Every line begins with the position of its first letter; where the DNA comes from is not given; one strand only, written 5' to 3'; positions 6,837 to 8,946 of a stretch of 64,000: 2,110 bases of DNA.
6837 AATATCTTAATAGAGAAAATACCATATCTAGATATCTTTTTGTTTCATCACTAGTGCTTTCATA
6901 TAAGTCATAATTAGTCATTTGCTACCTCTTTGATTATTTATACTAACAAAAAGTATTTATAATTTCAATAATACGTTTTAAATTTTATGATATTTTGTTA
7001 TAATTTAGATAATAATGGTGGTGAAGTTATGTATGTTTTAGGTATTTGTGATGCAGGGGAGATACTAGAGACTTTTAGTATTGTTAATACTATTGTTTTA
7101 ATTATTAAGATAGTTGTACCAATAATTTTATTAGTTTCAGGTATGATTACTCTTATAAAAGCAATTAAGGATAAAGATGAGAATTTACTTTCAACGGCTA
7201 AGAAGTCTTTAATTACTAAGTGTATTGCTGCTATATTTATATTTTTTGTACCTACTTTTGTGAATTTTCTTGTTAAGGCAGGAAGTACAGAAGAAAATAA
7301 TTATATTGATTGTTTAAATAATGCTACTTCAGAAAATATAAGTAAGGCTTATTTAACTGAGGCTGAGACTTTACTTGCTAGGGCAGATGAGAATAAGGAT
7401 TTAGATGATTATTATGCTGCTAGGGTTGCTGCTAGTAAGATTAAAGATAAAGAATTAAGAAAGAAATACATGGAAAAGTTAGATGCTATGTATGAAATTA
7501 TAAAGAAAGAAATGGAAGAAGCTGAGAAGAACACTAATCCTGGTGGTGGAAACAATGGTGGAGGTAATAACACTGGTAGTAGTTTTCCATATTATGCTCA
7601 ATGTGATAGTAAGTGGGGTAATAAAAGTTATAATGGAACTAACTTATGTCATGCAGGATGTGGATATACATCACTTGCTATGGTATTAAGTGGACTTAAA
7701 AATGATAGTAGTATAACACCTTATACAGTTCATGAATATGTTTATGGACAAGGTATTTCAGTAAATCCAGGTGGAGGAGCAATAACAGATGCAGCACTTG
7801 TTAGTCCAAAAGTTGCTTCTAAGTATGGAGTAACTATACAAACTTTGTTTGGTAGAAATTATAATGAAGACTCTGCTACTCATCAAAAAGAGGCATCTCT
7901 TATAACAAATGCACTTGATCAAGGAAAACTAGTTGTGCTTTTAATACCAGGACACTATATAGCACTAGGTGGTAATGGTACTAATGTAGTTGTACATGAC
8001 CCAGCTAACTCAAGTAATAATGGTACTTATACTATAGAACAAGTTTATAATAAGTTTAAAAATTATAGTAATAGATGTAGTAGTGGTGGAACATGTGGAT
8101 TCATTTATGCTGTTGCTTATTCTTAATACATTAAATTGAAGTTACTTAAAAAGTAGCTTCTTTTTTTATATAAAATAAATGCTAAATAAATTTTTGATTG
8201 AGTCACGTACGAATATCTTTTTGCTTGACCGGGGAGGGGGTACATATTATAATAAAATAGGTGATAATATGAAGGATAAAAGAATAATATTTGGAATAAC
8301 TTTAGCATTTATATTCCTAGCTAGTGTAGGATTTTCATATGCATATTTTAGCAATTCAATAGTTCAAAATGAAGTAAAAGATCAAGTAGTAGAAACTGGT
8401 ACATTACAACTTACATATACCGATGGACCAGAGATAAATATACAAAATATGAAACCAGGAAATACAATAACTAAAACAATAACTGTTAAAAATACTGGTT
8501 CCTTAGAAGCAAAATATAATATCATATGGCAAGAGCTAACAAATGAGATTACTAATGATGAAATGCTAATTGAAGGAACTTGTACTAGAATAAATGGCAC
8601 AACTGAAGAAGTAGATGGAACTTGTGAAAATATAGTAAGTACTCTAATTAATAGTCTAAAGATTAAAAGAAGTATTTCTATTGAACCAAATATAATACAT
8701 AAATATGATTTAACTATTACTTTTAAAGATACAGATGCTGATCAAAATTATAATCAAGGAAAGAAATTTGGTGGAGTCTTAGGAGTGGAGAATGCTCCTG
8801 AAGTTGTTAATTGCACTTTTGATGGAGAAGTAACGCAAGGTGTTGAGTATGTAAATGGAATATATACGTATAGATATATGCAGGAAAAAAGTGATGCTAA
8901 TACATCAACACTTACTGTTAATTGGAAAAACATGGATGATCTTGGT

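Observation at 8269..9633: Modular family of TasA/camelysin-like proteins with SipW-type signal peptides and swapped C-terminal modules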

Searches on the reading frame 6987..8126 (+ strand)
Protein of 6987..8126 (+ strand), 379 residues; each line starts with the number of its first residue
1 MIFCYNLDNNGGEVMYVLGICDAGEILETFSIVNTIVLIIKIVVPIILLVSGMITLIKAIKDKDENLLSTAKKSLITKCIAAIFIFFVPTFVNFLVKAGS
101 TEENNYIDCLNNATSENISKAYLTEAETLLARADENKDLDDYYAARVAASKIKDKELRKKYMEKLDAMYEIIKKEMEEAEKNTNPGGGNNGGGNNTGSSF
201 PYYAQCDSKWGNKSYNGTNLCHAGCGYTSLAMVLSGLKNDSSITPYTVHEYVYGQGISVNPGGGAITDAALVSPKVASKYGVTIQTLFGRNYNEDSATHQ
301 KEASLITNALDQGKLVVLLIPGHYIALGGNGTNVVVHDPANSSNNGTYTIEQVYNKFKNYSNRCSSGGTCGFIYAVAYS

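Call 10: search_protein_families(library=pfam, max_evalue=1, proteins=[window:6987-8126:+])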
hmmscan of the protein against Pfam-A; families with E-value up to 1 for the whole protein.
window:6987-8126:+ (379 aa): 6 families
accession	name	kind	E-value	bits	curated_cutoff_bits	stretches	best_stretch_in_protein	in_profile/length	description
PF13529.12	Peptidase_C39_2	-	1.3e-09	39.2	24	1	199-340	2-143/143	Peptidase_C39 like family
PF18895.5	T4SS_pilin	-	0.0029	18.1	26.6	1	32-95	8-71/71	Type IV secretion system pilin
PF20394.4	DUF6688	-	0.07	13.2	26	1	36-122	3-83/248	DUF6688 N-terminal domain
PF07863.16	CtnDOT_TraJ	-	0.13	13.4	28.4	1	85-127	9-49/66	Homologues of TraJ from Bacteroides conjugative transposon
PF17370.7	DUF5392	-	0.6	10.6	25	1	65-166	18-117/139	Family of unknown function (DUF5392)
PF07667.16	DUF1600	-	0.66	10.6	25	1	38-98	5-63/112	Protein of unknown function (DUF1600)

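Call 11: search_protein_families(library=ncbifam, max_evalue=1, proteins=[window:6987-8126:+])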
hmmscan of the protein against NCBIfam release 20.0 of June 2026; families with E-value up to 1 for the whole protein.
window:6987-8126:+ (379 aa): 4 families
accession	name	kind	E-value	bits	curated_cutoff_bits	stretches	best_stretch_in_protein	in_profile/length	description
NF004435.0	PRK05771.3-4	equivalog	0.00029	19.3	1410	1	23-88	455-519/701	V-type ATP synthase subunit I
NF004433.0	PRK05771.3-2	equivalog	0.0016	16.9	1173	1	30-87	456-512/701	V-type ATP synthase subunit I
NF045848.1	MMCAP2_0566_fam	domain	0.0033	16.8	90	1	32-97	53-118/322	MMCAP2_0566 family conjugal transfer protein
NF006146.0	PRK08295.1-3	equivalog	0.12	11.9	414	1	51-140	64-156/218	RNA polymerase factor sigma-70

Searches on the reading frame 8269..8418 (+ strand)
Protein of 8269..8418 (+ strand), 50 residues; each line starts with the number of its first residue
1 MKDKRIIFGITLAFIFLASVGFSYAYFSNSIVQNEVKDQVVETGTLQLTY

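Call 59: search_protein_families(library=ncbifam, max_evalue=10, proteins=[window:8269-8418:+])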
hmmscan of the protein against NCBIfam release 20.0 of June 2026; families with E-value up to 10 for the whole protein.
seq(50 aa): 0 families

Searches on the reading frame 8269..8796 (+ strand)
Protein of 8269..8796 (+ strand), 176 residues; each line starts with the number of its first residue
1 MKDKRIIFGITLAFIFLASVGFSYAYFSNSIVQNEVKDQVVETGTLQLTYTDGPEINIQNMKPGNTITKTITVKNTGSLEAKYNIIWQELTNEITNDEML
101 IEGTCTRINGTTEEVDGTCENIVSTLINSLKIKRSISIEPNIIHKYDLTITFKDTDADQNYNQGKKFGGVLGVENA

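Call 16: find_homologous_proteins(query=A1, max_evalue=0.001)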
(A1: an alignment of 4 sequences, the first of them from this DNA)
Query A1 (4 sequences) (176 aa, profile of the alignment): 198 proteins with E <= 0.001 among 1478 candidates; the best 120 are listed.
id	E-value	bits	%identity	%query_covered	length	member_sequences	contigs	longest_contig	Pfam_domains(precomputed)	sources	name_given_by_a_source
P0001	2.6e-90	319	79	99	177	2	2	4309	PF12389.14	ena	-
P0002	1.8e-87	310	89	99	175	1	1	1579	PF12389.14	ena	-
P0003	1.9e-87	310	72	99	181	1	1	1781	PF12389.14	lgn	-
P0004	1.6e-84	300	73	97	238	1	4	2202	PF12389.14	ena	-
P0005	2.1e-81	290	46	99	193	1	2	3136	PF12389.14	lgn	-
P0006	2.5e-81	290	45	99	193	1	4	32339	PF12389.14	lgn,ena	-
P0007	3.0e-81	289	71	96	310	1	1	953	PF12389.14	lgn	-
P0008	1.2e-80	287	45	99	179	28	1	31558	PF12389.14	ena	-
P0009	1.6e-80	287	71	96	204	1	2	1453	PF12389.14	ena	-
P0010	9.6e-80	285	66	98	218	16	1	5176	PF12389.14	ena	-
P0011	1.1e-78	281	66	90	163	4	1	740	PF12389.14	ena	-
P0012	1.4e-77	277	46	99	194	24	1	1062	PF12389.14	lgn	-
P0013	4.9e-76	272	65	91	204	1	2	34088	PF12389.14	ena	-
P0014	5.1e-76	272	67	97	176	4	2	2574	PF12389.14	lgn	-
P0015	5.2e-76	272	46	99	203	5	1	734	PF12389.14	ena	-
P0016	6.8e-76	272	63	99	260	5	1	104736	PF12389.14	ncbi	-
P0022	3.9e-74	266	61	82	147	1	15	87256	PF12389.14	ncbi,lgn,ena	-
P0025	1.2e-73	265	59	98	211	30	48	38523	PF12389.14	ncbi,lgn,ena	-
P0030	4.6e-72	259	60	82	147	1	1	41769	PF12389.14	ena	-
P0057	2.2e-66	241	60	77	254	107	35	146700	PF19789.7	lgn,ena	-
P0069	8.6e-64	233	56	100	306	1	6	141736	PF12389.14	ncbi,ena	-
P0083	8.1e-62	226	72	76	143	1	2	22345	PF12389.14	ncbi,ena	-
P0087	2.6e-61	224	58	99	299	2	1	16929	PF12389.14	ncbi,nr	ncbi:MAG: CalY family protein, partial [Clostridium sp.]|nr:CalY family protein [Clostridium sp.]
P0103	2.5e-58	215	65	77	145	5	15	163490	PF12389.14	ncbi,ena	-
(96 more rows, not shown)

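Call 17: list_cluster_members(proteins=[P0022, P0016, P0069, P0087, P0025, P0103, P0083])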
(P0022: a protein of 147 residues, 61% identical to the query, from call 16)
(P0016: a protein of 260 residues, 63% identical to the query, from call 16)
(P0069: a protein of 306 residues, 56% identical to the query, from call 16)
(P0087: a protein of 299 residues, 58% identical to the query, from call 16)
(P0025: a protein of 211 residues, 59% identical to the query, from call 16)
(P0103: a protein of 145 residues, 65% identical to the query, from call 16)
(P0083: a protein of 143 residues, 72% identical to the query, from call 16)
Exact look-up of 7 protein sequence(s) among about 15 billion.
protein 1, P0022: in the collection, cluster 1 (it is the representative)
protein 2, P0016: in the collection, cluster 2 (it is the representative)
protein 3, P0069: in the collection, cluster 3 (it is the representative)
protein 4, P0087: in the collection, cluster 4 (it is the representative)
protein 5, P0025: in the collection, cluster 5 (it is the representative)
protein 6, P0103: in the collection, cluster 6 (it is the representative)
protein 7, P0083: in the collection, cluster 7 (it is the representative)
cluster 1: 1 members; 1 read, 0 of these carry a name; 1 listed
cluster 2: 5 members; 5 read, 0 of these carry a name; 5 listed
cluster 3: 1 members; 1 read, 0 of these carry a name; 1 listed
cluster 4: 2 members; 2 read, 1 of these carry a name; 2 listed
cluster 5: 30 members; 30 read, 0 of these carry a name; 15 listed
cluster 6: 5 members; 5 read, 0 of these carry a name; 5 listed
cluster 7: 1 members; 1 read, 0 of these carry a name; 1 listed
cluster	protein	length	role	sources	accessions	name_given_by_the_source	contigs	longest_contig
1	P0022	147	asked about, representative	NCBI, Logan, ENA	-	-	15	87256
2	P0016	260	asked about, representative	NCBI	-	-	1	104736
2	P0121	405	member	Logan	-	-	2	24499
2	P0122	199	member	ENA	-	-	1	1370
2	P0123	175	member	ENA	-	-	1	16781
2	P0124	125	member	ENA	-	-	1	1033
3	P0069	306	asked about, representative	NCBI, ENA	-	-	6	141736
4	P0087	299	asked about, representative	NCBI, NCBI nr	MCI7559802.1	MAG: CalY family protein, partial [Clostridium sp.] | CalY family protein [Clostridium sp.]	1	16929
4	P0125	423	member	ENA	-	-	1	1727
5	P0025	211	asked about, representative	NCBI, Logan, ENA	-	-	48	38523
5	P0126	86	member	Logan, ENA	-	-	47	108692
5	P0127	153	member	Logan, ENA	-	-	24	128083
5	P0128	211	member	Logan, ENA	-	-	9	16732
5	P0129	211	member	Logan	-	-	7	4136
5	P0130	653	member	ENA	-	-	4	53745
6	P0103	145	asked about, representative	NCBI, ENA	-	-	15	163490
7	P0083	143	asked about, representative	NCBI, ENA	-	-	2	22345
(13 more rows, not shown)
